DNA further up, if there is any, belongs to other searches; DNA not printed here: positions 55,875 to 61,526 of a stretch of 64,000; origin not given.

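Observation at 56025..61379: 1784-aa signalling protein in which all three enzymatic modules (kinase, P-loop NTPase, histidine kinase) carry substitutions at canonical catalytic positions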

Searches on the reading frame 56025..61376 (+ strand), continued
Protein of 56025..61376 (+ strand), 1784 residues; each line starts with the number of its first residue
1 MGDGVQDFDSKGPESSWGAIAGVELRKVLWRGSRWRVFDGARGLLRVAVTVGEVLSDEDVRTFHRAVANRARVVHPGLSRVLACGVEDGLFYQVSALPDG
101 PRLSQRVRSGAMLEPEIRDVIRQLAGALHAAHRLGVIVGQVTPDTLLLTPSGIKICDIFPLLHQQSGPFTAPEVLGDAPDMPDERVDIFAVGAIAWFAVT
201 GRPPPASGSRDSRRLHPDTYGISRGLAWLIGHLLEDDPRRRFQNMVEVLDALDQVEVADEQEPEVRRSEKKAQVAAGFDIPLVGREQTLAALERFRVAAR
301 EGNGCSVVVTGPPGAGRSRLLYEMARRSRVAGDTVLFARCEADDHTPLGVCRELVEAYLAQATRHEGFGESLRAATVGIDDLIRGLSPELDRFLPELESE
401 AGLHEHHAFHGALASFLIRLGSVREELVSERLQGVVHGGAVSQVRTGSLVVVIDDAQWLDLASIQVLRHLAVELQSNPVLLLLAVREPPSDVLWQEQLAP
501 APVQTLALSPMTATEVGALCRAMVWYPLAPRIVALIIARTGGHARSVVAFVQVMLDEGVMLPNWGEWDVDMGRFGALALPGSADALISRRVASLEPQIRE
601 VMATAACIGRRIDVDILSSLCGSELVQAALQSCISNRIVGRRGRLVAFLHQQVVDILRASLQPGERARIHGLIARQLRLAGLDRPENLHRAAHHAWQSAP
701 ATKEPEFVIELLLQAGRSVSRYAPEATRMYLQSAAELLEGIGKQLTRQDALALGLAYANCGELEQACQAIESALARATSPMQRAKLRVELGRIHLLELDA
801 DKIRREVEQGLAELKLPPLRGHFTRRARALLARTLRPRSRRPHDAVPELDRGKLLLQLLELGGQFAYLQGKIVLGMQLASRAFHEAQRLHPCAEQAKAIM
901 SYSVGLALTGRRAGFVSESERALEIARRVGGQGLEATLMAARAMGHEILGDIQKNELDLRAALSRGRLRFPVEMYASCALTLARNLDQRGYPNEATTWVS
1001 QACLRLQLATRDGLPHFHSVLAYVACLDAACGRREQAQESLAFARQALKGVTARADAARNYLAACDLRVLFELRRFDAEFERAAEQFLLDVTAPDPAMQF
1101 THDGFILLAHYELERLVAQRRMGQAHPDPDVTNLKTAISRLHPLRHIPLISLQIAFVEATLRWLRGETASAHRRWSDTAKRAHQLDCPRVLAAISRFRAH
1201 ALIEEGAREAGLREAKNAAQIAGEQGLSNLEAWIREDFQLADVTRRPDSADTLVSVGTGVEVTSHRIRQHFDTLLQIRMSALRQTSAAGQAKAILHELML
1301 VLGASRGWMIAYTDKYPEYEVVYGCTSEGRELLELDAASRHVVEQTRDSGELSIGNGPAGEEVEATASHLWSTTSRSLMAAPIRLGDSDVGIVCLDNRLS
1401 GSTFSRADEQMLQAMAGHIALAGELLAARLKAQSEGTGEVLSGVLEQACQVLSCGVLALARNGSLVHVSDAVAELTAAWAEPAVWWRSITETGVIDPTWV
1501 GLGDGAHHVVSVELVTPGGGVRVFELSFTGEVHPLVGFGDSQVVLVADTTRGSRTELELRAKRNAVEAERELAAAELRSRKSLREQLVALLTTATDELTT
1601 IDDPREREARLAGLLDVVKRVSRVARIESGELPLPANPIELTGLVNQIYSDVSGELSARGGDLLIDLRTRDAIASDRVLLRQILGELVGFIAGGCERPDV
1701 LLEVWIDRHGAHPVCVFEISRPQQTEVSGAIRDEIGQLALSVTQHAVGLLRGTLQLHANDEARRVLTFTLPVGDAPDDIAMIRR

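Call 9: find_homologous_proteins(query=window:56025-61376:+, max_evalue=0.00001)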
Query window:56025-61376:+ (1784 aa): 169 proteins with E <= 0.00001 among 8000 candidates; the best 120 are listed.
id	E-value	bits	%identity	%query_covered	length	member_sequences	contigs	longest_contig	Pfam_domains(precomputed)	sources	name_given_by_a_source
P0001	0.0e+0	3912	99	100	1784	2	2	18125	PF00069.32,PF01590.33,PF13401.13,PF13191.13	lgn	-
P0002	0.0e+0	2605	69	100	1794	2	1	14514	PF13185.13,PF01590.33,PF13492.13,PF13401.13,PF13191.13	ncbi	-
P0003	2.4e-112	395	29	80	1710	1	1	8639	PF07714.24,PF00069.32,PF13185.13,PF01590.33,PF13176.13,PF02518.32,PF13492.13,PF13401.13,PF13191.13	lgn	-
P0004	6.5e-87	310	27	79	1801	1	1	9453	PF07714.24,PF00069.32,PF13185.13,PF01590.33,PF08448.17,PF02518.32,PF13492.13,PF00512.32,PF13401.13,PF01636.30,PF13191.13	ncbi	ncbi:MAG TPA: AAA family ATPase [Herpetosiphonaceae bacterium]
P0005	5.1e-75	271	26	78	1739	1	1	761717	PF07714.24,PF00069.32,PF13185.13,PF01590.33,PF13492.13,PF13401.13,PF00990.27,PF13191.13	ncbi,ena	-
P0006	1.1e-67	247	26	81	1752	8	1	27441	PF07714.24,PF00069.32,PF13185.13,PF01590.33,PF03109.23,PF13492.13,PF13401.13,PF00990.27,PF13191.13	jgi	-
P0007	2.5e-67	246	25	76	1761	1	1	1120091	PF07714.24,PF00069.32,PF13185.13,PF01590.33,PF13492.13,PF13401.13,PF00990.27,PF01636.30,PF13191.13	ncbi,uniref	ncbi:diguanylate cyclase [Actinoplanes sp. NPDC026619]|uniref:diguanylate cyclase n=1 Tax=Actinoplan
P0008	3.0e-65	239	27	79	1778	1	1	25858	PF07714.24,PF00069.32,PF13185.13,PF01590.33,PF02518.32,PF00512.32,PF13401.13,PF00072.31,PF13191.13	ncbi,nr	ncbi:MAG TPA: ATP-binding protein [Sandaracinaceae bacterium LLY-WYZ-13_1]|nr:ATP-binding protein [S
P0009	7.2e-65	237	27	45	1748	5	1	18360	PF07714.24,PF00069.32,PF13185.13,PF01590.33,PF13492.13,PF00990.27,PF01636.30,PF13191.13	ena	-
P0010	1.9e-62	229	24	79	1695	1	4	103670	PF13185.13,PF13492.13,PF00512.32,PF13401.13,PF13191.13,PF07714.24,PF00069.32,PF01590.33,PF03109.23,PF13424.13,PF02518.32,PF01636.30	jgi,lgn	-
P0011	5.3e-58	215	26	79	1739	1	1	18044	PF07714.24,PF00069.32,PF13185.13,PF01590.33,PF03109.23,PF13492.13,PF00990.27,PF13191.13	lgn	-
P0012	4.1e-55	205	25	78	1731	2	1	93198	PF07714.24,PF00069.32,PF02518.32,PF00512.32,PF00072.31,PF13191.13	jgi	jgi:signal transduction histidine kinase/CheY-like chemotaxis protein/tetratricopeptide (TPR) repeat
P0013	4.3e-55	205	26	78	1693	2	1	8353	PF07714.24,PF00069.32,PF13185.13,PF01590.33,PF13492.13,PF07228.18,PF13191.13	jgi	-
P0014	4.7e-55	205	26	80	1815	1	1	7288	PF07714.24,PF00069.32,PF01590.33,PF02518.32,PF00512.32,PF00072.31,PF13191.13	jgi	jgi:eukaryotic-like serine/threonine-protein kinase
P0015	1.3e-54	203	25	76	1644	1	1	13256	PF14559.13,PF07714.24,PF00069.32,PF13185.13,PF01590.33,PF13492.13,PF07228.18,PF13191.13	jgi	jgi:serine phosphatase RsbU (regulator of sigma subunit)/tetratricopeptide (TPR) repeat protein/tRNA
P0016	3.0e-53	199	26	81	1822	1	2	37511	PF07714.24,PF00069.32,PF02518.32,PF00512.32,PF00072.31,PF13191.13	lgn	-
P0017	2.1e-49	186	27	42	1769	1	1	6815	PF07714.24,PF00069.32,PF13185.13,PF01590.33,PF13492.13,PF00990.27,PF13191.13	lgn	-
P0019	6.0e-37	145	28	37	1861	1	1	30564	PF07714.24,PF00069.32,PF01590.33,PF02518.32,PF00512.32,PF00072.31,PF13191.13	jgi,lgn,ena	-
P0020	7.5e-37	144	28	38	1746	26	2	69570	PF07714.24,PF00069.32,PF02518.32,PF00512.32,PF13401.13,PF00072.31,PF13191.13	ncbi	ncbi:MAG: response regulator [Sandaracinaceae bacterium]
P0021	3.6e-25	106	24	35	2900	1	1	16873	PF07714.24,PF00069.32,PF13191.13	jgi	jgi:serine/threonine protein kinase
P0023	6.6e-21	92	26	38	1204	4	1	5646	PF07714.24,PF00069.32,PF17874.8,PF03109.23,PF13401.13,PF01636.30,PF13191.13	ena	-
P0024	2.0e-19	87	27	35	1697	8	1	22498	PF13185.13,PF13492.13,PF13401.13,PF14532.13,PF07728.21,PF13191.13,PF07714.24,PF00069.32,PF00158.33,PF17874.8,PF25601.2,PF01590.33,PF02954.26,PF00515.35,PF13424.13,PF13181.13,PF07719.24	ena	-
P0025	5.9e-19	85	24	35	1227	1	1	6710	PF07714.24,PF00069.32,PF13424.13,PF13401.13,PF13191.13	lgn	-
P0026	2.2e-18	83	24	36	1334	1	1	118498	PF07714.24,PF00069.32,PF13191.13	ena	-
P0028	7.7e-18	81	26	37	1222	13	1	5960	PF07714.24,PF00069.32,PF17874.8,PF00515.35,PF13424.13,PF07719.24,PF13191.13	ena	-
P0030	2.7e-17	80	24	37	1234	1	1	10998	PF07714.24,PF00069.32,PF17874.8,PF13424.13,PF13191.13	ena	-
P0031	6.4e-17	78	30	15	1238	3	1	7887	PF07714.24,PF00069.32,PF13676.12,PF13191.13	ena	-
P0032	4.4e-16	76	25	32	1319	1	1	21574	PF07714.24,PF00069.32,PF03109.23,PF13401.13,PF13191.13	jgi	jgi:eukaryotic-like serine/threonine-protein kinase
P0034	3.5e-15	73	26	38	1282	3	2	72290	PF07714.24,PF00069.32,PF13401.13,PF13191.13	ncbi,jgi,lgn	jgi:histidine kinase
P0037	1.1e-14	71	25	34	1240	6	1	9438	PF07714.24,PF00069.32,PF13424.13,PF13401.13,PF13191.13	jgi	-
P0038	1.1e-14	71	23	41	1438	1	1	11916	PF07714.24,PF00069.32,PF13191.13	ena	-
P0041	3.6e-14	69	24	35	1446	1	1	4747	PF07714.24,PF00069.32,PF03109.23,PF13424.13,PF13191.13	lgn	-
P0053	1.2e-12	64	24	38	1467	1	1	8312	PF07714.24,PF00069.32,PF13240.12,PF12773.14,PF24463.2,PF13424.13,PF13401.13,PF00211.26,PF13191.13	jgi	jgi:class 3 adenylate cyclase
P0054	1.2e-12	64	27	28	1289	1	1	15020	PF07714.24,PF00069.32,PF13424.13,PF17667.8,PF13191.13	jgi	jgi:tetratricopeptide (TPR) repeat protein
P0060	8.0e-12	62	25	33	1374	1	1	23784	PF07714.24,PF00069.32,PF17667.8,PF13191.13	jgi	jgi:tRNA A-37 threonylcarbamoyl transferase component Bud32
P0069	1.1e-10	58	26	26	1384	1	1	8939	PF07714.24,PF00069.32,PF13401.13,PF00211.26,PF13191.13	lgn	-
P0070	1.2e-10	58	31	11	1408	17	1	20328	PF07714.24,PF00069.32,PF13185.13,PF01590.33,PF00515.35,PF13424.13,PF02518.32,PF13492.13,PF07719.24,PF13191.13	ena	-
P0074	1.7e-10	57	29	15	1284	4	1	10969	PF07714.24,PF00069.32,PF13185.13,PF01590.33,PF00515.35,PF13424.13,PF13492.13,PF13191.13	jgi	jgi:tetratricopeptide (TPR) repeat protein/putative methionine-R-sulfoxide reductase with GAF domain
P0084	7.4e-10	55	25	33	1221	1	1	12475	PF07714.24,PF00069.32,PF13424.13,PF13191.13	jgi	jgi:tetratricopeptide (TPR) repeat protein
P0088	1.2e-9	54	32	12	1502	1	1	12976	PF07714.24,PF00069.32,PF13185.13,PF01590.33,PF00515.35,PF13424.13,PF02518.32,PF13492.13,PF00512.32,PF07719.24,PF13191.13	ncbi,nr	ncbi:MAG TPA: ATP-binding protein [Myxococcales bacterium]|nr:ATP-binding protein [Myxococcales bact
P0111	1.6e-8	51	28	26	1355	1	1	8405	PF07714.24,PF00069.32,PF13424.13,PF13191.13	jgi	jgi:class 3 adenylate cyclase/tetratricopeptide (TPR) repeat protein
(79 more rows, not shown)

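Call 13: find_encoding_contigs(protein=P0002, flank=10000)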
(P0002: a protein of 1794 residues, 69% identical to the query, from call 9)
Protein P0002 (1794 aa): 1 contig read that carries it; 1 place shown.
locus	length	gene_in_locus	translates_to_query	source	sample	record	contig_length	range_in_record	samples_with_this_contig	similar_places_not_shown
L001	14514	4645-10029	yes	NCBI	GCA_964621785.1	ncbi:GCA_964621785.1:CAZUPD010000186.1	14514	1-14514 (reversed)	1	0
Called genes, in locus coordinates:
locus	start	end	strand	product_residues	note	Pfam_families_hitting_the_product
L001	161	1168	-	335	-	PF16881:LIAS_N, PF04055:Radical_SAM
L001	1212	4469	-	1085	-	PF00873:ACR_tran, PF02355:SecD_SecF_C (faint), PF00873:ACR_tran, PF03176:MMPL (weak)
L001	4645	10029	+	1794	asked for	PF13191:AAA_16, PF13401:AAA_22 (faint), PF01590:GAF, PF13185:GAF_2 (weak), PF13492:GAF_3 (weak)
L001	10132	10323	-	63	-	PF01649:Ribosomal_S20p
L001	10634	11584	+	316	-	PF00160:Pro_isomerase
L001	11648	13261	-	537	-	PF03734:YkuD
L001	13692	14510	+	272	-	-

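Call 23: find_related_loci(query=A1, collection=genome_contigs, flank=6000)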
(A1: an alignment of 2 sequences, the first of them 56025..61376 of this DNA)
Query A1 (1784 aa) in genome_contigs; peptide patterns used: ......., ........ (x = any residue, [..] = any of these).
71 stretches matched a pattern; 1 encode a relative of the query (tblastn E <= 1e-3); 1 distinct loci.
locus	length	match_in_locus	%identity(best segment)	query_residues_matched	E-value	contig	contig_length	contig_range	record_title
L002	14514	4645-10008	69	1-1779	0e+0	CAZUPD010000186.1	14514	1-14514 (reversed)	MAG TPA_asm: uncultured Nannocystaceae bacterium isolate SRP334346_co1_110 genome assembly, contig: NODE_3441_length_145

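Call 24: find_related_loci(query=A1, collection=metagenome_contigs, flank=3000)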
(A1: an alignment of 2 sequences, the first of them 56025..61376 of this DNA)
Query A1 (1784 aa) in metagenome_contigs; peptide patterns used: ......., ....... (x = any residue, [..] = any of these).
172 stretches matched a pattern, but none encodes a relative of the query by tblastn (E <= 1e-3).

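Call 48: search_protein_families(library=padloc, proteins=[window:56025-61376:+], max_evalue=0.01)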
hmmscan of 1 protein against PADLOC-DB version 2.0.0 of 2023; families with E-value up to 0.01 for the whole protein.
window:56025-61376:+ (1784 aa): 22 families
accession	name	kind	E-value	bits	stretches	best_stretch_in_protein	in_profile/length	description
PDLC04042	PD-T4-6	-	2.5e-16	58.2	1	56-264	48-281/292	-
PDLC04053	PD-T4-6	-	1.1e-15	55.9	1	46-269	36-285/311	-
PDLC04039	PD-T4-6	-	2.2e-12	44.7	1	35-291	31-313/458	-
PDLC04054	PD-T4-6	-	3e-11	41.3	1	56-269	49-290/347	-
PDLC03920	MkoA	-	3.5e-10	36.8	1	61-262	53-284/1112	-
PDLC04043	PD-T4-6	-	6e-10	36.8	1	35-255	32-277/452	-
PDLC04138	mad6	-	2.4e-09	34.6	1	55-273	91-331/659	mads_6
PDLC04060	PD-T4-6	-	3.2e-09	34.2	1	57-260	48-274/486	-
PDLC04044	PD-T4-6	-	3.8e-08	30.9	1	186-262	220-299/372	-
PDLC03921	MkoA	-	4.4e-08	29.3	1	167-265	377-476/1607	-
PDLC04050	PD-T4-6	-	8.8e-08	29.5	1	65-215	112-275/480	-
PDLC04057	PD-T4-6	-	1.8e-07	28.5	1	57-157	49-151/443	-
PDLC04048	PD-T4-6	-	1.8e-06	25.6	1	57-157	52-154/354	-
PDLC04045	PD-T4-6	-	2.8e-05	21.3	0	184-262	225-305/350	-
PDLC04047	PD-T4-6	-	3.8e-05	20.9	1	58-206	53-213/327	-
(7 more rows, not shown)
